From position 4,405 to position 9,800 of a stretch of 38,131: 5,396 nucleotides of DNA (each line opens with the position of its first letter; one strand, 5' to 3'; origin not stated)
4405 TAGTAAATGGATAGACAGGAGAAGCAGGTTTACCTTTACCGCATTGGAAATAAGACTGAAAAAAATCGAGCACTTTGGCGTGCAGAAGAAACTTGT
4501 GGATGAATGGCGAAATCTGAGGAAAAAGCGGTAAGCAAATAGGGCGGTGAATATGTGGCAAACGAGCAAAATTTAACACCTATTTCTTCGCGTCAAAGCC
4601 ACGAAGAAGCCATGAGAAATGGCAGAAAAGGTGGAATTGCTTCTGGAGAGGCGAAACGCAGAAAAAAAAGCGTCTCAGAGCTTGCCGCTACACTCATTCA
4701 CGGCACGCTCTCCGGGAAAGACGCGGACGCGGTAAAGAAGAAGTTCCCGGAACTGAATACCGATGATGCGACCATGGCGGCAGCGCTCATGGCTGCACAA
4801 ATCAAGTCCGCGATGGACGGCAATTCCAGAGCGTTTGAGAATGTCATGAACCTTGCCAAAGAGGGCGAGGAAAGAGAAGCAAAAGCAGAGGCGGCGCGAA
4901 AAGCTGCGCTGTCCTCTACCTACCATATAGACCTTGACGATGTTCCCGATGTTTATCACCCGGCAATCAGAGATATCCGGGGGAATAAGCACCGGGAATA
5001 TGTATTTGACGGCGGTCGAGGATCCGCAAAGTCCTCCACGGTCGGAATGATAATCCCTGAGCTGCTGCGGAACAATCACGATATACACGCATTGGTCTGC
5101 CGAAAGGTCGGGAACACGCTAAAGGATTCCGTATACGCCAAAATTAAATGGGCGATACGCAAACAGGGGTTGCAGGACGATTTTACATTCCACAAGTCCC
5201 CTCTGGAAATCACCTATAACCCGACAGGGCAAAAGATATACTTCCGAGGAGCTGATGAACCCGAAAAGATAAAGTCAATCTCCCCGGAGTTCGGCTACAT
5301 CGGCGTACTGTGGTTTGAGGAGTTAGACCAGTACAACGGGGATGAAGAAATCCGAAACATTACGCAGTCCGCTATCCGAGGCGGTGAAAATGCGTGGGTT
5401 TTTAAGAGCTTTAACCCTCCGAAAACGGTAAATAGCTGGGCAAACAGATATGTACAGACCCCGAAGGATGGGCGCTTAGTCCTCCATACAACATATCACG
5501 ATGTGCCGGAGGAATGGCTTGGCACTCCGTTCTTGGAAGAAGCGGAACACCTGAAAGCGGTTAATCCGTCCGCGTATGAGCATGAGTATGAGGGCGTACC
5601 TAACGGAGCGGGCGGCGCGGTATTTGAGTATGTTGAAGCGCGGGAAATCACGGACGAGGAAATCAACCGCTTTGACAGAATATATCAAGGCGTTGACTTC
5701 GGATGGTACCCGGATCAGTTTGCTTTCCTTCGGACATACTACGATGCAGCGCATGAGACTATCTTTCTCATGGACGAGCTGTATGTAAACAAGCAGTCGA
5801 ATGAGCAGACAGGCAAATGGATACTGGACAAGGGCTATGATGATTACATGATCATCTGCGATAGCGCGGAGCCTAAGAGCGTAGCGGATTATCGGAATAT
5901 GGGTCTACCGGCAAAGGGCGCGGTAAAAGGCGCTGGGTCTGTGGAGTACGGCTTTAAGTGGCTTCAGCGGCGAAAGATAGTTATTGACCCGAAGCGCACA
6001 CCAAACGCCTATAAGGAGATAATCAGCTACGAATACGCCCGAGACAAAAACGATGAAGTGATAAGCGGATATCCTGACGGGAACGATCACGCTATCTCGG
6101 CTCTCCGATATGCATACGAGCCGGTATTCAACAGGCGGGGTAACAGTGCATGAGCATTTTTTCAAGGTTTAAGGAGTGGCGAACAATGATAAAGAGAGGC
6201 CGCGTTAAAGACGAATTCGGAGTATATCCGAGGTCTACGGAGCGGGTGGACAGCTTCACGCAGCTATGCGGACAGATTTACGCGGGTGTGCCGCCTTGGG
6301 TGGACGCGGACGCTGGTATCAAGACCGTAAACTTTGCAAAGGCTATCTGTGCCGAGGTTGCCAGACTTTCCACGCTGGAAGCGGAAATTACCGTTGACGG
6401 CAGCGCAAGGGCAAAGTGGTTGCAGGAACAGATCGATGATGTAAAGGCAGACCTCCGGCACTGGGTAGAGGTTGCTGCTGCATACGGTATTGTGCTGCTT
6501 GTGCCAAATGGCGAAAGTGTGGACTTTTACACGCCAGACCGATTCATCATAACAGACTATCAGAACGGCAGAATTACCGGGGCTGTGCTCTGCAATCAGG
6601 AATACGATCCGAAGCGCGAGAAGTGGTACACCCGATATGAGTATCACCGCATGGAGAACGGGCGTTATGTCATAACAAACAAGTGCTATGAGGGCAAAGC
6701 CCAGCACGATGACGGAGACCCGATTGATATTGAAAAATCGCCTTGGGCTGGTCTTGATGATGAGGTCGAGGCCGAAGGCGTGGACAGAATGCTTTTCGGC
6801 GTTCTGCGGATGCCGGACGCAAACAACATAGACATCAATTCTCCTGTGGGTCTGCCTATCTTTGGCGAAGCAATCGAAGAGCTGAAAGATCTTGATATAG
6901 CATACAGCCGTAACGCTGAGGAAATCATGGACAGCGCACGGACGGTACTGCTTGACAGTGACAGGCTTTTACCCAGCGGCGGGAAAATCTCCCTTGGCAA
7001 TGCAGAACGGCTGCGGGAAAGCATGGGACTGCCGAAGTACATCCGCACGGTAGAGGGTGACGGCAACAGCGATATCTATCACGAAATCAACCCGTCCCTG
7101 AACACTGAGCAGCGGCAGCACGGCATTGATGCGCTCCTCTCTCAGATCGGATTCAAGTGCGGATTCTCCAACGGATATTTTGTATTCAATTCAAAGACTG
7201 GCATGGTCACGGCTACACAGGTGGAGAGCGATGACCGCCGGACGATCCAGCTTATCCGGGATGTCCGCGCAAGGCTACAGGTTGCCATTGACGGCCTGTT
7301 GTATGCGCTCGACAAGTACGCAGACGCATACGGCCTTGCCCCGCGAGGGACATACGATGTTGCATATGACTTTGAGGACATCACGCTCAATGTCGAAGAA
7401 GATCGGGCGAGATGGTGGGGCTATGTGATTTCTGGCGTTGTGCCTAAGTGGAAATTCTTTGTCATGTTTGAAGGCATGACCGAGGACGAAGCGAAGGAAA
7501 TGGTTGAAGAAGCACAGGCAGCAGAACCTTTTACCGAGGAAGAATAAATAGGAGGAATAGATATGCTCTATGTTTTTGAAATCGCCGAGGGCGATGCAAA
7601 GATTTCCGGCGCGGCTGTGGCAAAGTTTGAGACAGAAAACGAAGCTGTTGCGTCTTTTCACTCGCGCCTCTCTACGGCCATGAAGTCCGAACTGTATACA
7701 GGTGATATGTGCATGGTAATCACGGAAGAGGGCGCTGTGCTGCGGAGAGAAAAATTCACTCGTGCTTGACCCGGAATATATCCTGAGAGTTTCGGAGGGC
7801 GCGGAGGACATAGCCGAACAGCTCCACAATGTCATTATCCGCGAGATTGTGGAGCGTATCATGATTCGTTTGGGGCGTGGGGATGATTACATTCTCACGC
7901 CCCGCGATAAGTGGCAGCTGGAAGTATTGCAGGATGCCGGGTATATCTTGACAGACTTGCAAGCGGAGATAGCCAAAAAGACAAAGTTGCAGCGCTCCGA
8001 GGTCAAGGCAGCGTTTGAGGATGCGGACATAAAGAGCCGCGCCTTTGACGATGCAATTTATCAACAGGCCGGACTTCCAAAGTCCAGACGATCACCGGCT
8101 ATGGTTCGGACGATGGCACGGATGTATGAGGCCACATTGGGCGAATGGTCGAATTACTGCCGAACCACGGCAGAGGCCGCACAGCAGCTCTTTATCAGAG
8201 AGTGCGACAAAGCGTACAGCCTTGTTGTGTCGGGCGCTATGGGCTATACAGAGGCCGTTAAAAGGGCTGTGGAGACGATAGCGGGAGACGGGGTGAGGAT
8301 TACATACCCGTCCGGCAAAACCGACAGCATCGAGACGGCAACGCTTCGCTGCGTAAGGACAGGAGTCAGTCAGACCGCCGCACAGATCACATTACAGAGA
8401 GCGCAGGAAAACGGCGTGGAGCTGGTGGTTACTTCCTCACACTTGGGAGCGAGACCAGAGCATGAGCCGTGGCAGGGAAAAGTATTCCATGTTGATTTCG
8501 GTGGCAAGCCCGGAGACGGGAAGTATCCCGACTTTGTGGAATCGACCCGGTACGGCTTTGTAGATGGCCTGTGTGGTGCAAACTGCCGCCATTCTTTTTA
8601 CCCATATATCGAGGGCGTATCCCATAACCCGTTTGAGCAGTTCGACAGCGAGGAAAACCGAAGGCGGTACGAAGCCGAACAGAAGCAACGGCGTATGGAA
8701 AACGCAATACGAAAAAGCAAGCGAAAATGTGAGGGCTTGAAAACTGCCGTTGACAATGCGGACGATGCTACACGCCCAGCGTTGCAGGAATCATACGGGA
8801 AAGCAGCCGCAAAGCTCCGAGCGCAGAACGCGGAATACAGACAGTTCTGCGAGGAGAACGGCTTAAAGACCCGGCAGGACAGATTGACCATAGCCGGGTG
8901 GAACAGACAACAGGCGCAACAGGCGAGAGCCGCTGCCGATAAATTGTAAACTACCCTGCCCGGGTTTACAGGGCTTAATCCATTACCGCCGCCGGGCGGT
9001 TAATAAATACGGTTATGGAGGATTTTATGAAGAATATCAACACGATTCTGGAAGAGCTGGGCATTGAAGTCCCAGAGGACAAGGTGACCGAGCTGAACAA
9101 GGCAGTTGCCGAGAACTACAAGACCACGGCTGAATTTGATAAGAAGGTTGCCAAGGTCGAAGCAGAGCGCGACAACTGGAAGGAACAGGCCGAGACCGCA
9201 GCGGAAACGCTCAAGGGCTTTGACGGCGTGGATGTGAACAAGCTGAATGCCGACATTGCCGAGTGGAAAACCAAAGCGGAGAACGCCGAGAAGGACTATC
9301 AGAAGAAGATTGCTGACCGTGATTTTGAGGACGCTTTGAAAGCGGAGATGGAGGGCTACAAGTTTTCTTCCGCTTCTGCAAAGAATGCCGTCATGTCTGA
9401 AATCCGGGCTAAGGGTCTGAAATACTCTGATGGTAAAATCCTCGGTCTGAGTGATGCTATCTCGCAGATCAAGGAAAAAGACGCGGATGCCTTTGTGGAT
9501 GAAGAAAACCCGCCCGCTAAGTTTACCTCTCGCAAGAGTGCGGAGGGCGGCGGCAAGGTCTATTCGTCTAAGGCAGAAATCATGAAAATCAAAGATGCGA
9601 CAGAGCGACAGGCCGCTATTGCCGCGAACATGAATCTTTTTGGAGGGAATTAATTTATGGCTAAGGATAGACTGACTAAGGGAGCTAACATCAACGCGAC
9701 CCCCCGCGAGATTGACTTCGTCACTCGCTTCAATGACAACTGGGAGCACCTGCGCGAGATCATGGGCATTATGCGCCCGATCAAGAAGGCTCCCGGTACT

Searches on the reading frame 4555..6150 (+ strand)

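Call 33: search_protein_families(library=phrogs, max_evalue=0.00001, proteins=[window:4555-6150:+])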
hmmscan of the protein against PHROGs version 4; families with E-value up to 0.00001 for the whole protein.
window:4555-6150:+ (532 aa): 7 families
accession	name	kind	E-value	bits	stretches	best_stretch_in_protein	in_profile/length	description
phrog_3717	-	head and packaging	2.2e-55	189.1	1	127-393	4-269/277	terminase large subunit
phrog_2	-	head and packaging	1.9e-51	176.8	1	135-528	267-596/807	terminase large subunit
phrog_5653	-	head and packaging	7.3e-38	131.3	1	352-523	6-179/199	terminase large subunit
phrog_18557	-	head and packaging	3.4e-26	92.2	1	454-530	2-79/88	terminase large subunit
phrog_6672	-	head and packaging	2.2e-24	86.6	1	402-530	6-135/145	terminase large subunit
phrog_2412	-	unknown function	1.2e-17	65.3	1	1-111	1-107/150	-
phrog_8711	-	head and packaging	1.4e-16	61.3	1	129-208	8-87/89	terminase large subunit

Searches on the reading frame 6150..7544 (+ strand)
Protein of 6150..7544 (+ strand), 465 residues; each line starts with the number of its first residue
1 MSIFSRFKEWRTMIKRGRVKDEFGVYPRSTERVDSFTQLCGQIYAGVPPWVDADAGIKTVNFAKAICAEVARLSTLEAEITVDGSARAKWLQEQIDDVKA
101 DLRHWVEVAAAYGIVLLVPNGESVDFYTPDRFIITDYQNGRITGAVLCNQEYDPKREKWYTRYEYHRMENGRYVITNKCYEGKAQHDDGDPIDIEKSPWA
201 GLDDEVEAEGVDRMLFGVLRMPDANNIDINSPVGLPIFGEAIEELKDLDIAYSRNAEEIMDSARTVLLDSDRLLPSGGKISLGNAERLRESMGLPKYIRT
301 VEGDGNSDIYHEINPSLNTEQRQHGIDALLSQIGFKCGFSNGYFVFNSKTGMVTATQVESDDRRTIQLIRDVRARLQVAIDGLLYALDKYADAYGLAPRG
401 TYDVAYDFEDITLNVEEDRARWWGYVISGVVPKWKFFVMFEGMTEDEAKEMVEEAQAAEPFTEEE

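Call 33: search_protein_families(library=phrogs, max_evalue=0.00001, proteins=[window:6150-7544:+])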
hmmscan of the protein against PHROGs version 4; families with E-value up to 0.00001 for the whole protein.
window:6150-7544:+ (465 aa): 1 family
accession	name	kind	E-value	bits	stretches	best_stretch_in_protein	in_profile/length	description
phrog_533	-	head and packaging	1.7e-91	308.2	1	20-460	18-481/495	portal protein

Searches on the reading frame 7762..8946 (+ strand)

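Call 33: search_protein_families(library=phrogs, max_evalue=0.00001, proteins=[window:7762-8946:+])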
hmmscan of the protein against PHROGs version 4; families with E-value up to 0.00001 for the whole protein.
window:7762-8946:+ (395 aa): 3 families
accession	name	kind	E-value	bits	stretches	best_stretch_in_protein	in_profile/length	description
phrog_581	-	head and packaging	4.4e-97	327.4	1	1-392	19-396/564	minor head protein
phrog_12049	-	head and packaging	9.5e-10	38.8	1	164-335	159-335/745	head morphogenesis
phrog_4611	-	head and packaging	1.1e-06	28.2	1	198-325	195-311/710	minor head protein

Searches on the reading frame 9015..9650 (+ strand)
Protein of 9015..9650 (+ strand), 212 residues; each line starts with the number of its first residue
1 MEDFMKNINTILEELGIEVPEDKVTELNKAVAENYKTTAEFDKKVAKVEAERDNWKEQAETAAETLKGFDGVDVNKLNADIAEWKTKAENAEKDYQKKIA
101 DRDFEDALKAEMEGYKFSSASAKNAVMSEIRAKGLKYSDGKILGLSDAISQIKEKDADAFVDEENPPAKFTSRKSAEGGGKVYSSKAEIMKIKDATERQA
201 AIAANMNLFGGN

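Call 33: search_protein_families(library=phrogs, max_evalue=0.00001, proteins=[window:9015-9650:+])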
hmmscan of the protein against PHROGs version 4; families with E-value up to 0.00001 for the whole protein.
window:9015-9650:+ (212 aa): 1 family
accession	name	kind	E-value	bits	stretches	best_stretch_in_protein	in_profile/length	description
phrog_194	-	head and packaging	2.8e-31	110.5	1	3-208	17-217/335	head scaffolding protein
